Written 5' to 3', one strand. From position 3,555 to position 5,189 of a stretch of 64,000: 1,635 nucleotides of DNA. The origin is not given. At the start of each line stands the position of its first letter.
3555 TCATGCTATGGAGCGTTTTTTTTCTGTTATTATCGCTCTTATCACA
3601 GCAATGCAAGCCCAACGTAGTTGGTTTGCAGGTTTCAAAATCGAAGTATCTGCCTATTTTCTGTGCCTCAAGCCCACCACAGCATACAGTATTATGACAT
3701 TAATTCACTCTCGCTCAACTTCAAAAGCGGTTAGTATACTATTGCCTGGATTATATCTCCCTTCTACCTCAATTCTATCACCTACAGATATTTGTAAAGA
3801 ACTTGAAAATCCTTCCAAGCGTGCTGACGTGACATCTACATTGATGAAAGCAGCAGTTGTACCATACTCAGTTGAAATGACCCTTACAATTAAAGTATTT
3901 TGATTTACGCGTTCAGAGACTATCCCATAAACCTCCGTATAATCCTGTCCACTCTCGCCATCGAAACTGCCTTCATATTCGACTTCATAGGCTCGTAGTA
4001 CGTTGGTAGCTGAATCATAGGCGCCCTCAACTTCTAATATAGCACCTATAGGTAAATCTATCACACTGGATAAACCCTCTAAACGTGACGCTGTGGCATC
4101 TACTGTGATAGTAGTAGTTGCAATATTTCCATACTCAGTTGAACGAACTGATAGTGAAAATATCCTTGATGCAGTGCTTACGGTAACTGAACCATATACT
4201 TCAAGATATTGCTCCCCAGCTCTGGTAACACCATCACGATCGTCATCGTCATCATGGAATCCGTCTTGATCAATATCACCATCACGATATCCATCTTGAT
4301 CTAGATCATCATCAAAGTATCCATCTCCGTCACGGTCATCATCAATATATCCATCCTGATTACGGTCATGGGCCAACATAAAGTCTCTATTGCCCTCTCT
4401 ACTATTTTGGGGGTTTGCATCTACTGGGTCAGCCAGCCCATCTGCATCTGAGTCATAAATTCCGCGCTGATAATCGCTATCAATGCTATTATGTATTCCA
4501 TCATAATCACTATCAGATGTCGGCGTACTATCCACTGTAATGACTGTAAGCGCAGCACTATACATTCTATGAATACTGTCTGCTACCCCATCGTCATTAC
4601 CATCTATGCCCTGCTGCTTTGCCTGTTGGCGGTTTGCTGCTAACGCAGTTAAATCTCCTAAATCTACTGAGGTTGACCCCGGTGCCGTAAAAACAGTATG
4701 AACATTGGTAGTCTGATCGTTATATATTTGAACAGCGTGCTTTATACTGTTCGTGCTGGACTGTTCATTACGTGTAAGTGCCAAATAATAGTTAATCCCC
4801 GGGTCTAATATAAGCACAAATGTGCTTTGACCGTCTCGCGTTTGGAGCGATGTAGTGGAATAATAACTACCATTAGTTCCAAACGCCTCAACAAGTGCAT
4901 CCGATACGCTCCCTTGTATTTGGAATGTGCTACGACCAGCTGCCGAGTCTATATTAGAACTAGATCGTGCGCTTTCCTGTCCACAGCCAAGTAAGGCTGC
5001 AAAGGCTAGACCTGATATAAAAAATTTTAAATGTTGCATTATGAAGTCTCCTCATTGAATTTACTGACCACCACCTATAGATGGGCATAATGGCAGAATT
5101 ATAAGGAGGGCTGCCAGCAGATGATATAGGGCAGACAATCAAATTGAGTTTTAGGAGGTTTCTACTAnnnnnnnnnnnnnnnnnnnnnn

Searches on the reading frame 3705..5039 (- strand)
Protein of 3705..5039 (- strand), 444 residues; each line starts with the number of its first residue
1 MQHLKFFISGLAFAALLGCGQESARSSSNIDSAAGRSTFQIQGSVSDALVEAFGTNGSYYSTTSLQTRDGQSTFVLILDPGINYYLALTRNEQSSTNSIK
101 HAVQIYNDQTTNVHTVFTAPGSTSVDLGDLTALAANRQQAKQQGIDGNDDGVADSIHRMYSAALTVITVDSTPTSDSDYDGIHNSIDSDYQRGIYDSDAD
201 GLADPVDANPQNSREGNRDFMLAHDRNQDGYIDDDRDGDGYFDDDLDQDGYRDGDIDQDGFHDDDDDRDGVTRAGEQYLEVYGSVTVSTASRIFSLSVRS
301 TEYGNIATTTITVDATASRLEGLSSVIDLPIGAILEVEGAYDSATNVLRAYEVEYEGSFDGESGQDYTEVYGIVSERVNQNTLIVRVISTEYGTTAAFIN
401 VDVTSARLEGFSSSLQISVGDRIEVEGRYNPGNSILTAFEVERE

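Call 3: search_protein_families(library=pfam, proteins=[window:3705-5039:-], max_evalue=0.01)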
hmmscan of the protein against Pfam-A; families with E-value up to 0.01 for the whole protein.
window:3705-5039:- (444 aa): 1 family
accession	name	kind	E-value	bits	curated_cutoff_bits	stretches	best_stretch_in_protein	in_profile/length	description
PF18914.6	DUF5666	-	2.9e-08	34.3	27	1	372-441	2-59/60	Domain of unknown function (DUF5666)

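Call 4: search_protein_families(library=ncbifam, proteins=[window:3705-5039:-], max_evalue=0.01)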
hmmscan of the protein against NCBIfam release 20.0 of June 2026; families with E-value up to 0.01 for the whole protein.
window:3705-5039:- (444 aa): 0 families
